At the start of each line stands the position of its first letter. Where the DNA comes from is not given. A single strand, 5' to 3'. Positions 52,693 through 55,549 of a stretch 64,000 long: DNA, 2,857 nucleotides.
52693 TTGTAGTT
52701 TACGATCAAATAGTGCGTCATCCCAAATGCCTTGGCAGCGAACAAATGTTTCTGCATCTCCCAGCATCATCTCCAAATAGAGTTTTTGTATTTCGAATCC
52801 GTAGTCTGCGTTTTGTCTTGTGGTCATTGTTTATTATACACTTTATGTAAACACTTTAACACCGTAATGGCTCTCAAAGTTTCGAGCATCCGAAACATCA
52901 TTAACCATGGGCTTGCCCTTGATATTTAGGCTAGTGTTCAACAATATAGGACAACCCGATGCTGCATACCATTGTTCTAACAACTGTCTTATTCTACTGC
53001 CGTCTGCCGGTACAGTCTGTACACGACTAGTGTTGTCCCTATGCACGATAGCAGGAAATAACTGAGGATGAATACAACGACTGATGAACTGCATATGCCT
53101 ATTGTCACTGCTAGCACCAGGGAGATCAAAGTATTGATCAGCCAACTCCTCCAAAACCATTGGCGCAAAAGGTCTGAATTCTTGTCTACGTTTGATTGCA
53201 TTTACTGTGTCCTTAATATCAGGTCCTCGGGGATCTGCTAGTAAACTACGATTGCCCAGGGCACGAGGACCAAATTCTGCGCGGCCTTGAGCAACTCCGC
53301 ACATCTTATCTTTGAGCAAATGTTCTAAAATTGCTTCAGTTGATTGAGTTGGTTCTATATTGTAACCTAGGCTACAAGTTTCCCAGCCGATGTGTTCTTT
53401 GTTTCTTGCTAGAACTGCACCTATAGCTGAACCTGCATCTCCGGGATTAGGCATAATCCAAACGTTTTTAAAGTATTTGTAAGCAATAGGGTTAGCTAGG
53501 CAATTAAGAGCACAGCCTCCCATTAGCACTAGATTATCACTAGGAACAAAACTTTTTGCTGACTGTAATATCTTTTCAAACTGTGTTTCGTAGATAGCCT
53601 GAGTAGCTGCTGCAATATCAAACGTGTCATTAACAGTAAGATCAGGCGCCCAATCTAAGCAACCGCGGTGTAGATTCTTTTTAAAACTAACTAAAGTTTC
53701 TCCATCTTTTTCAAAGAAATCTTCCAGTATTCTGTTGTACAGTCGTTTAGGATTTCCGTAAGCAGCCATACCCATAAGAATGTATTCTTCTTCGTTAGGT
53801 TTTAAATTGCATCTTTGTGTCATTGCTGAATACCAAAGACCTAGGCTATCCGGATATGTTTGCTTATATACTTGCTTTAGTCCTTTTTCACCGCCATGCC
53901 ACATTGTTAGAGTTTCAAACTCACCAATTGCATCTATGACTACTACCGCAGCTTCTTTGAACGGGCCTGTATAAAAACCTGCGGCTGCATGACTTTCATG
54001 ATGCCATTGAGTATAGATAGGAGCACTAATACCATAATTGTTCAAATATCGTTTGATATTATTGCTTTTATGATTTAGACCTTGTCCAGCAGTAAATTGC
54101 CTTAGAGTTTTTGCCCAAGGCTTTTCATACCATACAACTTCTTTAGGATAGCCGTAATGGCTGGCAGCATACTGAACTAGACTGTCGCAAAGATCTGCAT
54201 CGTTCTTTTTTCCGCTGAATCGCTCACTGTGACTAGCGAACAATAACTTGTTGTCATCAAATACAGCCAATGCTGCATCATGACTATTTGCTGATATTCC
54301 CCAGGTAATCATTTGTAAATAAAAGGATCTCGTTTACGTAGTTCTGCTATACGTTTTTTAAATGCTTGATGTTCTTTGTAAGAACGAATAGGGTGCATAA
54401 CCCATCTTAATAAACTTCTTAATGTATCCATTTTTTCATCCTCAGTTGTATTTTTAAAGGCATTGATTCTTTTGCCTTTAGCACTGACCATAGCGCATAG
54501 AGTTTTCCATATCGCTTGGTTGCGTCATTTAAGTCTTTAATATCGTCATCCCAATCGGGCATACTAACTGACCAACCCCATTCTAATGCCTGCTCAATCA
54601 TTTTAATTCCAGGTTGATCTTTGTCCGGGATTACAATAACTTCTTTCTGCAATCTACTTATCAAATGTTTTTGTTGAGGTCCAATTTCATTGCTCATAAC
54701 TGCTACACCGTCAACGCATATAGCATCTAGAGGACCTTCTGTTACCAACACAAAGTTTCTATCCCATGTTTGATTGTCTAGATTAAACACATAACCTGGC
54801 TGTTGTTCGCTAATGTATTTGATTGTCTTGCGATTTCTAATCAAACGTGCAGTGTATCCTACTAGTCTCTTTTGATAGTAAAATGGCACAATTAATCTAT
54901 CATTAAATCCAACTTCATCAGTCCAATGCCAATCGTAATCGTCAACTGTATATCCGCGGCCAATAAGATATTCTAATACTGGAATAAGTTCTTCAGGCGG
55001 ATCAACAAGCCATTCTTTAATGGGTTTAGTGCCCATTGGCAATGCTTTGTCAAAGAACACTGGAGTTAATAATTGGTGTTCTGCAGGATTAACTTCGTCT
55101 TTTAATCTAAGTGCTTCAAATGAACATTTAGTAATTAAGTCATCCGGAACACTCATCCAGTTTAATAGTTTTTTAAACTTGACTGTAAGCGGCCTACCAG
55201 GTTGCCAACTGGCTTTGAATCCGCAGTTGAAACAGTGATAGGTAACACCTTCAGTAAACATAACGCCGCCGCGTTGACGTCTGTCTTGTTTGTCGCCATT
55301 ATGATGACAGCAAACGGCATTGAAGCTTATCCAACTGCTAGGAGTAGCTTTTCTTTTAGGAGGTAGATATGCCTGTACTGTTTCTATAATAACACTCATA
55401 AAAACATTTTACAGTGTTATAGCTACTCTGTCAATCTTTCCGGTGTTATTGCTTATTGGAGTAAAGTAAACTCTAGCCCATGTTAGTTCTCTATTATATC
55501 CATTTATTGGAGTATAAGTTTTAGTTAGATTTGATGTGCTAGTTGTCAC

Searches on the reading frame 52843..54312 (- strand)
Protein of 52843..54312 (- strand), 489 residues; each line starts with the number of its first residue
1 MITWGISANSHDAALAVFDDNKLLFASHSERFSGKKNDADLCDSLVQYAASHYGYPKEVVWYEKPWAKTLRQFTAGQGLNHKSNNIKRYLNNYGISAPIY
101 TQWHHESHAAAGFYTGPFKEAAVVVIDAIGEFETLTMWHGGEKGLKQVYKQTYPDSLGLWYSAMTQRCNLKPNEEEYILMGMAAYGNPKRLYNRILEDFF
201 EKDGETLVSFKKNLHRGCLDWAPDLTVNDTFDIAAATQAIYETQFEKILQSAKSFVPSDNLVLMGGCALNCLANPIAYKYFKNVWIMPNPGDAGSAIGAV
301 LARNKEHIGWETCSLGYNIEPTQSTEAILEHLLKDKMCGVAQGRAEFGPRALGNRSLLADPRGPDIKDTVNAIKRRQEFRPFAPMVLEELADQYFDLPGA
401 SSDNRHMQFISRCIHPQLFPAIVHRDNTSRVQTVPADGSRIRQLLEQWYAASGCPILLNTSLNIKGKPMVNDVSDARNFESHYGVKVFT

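Call 4: search_protein_families(library=pfam, proteins=[window:52843-54312:-], max_evalue=0.01)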
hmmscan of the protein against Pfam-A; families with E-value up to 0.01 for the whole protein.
window:52843-54312:- (489 aa): 2 families
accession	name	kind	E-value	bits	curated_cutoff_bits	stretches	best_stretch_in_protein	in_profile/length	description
PF16861.10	Carbam_trans_C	-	8.8e-47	159.2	27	1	331-483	3-156/170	Carbamoyltransferase C-terminus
PF02543.21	Carbam_trans_N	-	5.8e-38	131.6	24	2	97-300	125-345/346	Carbamoyltransferase N-terminus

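Call 5: search_protein_families(library=ncbifam, proteins=[window:52843-54312:-], max_evalue=0.01)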
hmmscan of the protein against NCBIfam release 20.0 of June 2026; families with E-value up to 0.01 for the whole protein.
window:52843-54312:- (489 aa): 1 family
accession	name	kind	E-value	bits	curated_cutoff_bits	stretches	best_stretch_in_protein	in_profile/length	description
NF041651.1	nodul_NodU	equivalog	1e-38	133.5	1000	1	243-478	287-538/556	nodulation protein NodU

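Call 6: search_protein_families(library=phrogs, proteins=[window:52843-54312:-], max_evalue=0.001)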
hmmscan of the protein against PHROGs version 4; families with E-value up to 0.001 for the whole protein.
window:52843-54312:- (489 aa): 2 families
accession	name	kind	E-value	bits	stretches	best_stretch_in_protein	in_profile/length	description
phrog_1601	-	moron, auxiliary metabolic gene and host takeover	8.9e-96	323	1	1-478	1-509/528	Nol-like carbamoyltransferase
phrog_20469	-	moron, auxiliary metabolic gene and host takeover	5e-27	95.8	1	336-477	15-158/181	Nol-like carbamoyltransferase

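Call 31: find_related_loci(query=window:52843-54312:-, collection=viral_contigs, flank=10000)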
Query window:52843-54312:- (489 aa) in viral_contigs; peptide patterns used: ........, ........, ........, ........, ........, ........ (x = any residue, [..] = any of these).
223 stretches matched a pattern; 221 encode a relative of the query (tblastn E <= 1e-3); the best 80 are kept; 80 distinct loci.
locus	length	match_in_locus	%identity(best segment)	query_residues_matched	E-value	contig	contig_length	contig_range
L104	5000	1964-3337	69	1-489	0e+0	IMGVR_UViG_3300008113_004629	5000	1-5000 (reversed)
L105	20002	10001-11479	65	1-488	0e+0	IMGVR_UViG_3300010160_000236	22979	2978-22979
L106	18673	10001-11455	65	1-489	0e+0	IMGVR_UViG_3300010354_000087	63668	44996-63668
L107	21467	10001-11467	63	1-488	0e+0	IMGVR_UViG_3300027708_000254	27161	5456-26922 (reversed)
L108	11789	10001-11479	64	1-488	0e+0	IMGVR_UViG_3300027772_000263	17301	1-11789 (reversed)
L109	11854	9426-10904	64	1-488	0e+0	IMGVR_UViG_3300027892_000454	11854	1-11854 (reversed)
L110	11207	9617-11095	63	1-488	0e+0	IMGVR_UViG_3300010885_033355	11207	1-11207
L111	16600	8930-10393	62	1-488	0e+0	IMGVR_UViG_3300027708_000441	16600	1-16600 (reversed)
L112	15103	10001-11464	62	1-488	0e+0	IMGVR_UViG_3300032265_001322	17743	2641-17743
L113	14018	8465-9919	62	1-489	0e+0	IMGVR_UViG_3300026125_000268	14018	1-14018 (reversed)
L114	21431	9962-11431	62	1-489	0e+0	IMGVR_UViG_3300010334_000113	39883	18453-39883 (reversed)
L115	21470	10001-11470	62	1-489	0e+0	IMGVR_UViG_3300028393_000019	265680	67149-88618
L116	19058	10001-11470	62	1-489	0e+0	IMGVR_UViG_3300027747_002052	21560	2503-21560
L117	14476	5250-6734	63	1-489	0e+0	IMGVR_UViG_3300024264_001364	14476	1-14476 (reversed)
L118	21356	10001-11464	62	1-488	0e+0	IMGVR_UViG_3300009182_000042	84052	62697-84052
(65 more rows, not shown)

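Call 76: search_solved_structures(query=window:52843-54312:-, max_evalue=0.001, show_alignments=1)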
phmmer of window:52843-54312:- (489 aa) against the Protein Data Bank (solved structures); distinct sequences matched with E-value up to 0.001: 12.
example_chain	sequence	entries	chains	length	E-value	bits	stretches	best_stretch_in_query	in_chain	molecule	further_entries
9s2t_A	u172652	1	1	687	3.2e-42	148.1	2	294-476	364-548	Decarbamoylnovobiocin carbamoyltransferase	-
7vzq_A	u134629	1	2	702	1.1e-39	139.8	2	322-476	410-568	GdmN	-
7xb6_A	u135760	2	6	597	7.2e-39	137.1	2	330-476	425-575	Carbamoyltransferase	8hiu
7vyj_A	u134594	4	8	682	1.2e-38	136.4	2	322-476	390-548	GdmN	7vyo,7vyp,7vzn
7vx0_A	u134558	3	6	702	1.3e-38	136.2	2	322-476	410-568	GdmN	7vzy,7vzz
7vzu_A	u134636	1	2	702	1.4e-38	136.1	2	322-476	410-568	GdmN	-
3ver_A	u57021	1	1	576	8.9e-33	117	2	310-476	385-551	O-carbamoyltransferase TobZ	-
3vf2_A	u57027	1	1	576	1.9e-32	115.9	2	310-476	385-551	O-carbamoyltransferase TobZ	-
3vf4_A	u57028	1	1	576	2.3e-32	115.6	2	310-476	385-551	O-carbamoyltransferase TobZ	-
3vex_A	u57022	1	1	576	2.5e-32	115.5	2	310-476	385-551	O-carbamoyltransferase TobZ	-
3ven_A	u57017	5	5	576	2.5e-32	115.5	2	310-476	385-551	O-carbamoyltransferase TobZ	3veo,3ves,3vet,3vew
3vez_A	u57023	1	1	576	5.6e-32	114.3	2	310-476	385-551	O-carbamoyltransferase TobZ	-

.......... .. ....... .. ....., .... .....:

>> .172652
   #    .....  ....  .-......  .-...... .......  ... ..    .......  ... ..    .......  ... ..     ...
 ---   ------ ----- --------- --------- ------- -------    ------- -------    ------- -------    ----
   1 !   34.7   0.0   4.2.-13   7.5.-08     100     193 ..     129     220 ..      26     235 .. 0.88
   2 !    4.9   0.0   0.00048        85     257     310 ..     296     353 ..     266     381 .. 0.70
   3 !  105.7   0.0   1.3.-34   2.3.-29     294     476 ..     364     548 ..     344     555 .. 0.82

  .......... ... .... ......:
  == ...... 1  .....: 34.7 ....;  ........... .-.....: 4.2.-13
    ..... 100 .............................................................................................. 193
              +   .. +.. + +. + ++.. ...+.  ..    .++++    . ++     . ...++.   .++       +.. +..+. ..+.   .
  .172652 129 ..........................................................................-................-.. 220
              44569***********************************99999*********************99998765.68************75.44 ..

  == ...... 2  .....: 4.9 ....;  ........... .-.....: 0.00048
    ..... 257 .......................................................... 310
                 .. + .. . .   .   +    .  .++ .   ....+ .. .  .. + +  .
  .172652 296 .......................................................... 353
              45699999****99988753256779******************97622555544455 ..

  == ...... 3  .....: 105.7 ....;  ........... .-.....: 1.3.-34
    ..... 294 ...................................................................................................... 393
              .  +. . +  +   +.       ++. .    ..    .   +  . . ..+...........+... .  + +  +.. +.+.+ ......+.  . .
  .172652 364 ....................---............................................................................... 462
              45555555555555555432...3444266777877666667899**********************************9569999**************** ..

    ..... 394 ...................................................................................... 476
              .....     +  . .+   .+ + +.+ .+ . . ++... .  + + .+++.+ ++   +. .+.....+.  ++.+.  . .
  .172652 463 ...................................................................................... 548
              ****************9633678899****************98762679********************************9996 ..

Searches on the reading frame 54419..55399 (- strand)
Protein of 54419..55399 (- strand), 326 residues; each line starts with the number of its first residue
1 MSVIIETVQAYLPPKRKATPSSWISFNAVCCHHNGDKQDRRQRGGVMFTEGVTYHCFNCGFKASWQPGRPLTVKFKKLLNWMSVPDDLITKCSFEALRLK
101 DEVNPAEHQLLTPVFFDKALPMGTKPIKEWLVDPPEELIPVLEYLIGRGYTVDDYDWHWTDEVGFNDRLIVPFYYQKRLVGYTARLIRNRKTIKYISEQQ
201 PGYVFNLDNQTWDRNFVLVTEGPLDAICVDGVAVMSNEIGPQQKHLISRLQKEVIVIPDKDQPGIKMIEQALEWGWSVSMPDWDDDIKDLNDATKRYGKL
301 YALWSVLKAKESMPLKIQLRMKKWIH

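Call 38: search_protein_families(library=pfam, proteins=[window:54419-55399:-], max_evalue=0.01)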
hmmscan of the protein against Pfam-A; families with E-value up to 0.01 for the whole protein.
window:54419-55399:- (326 aa): 1 family
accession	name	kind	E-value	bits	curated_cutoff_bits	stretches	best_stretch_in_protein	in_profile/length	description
PF13155.12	Toprim_2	-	0.001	19.8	22.1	1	219-292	2-86/88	Toprim-like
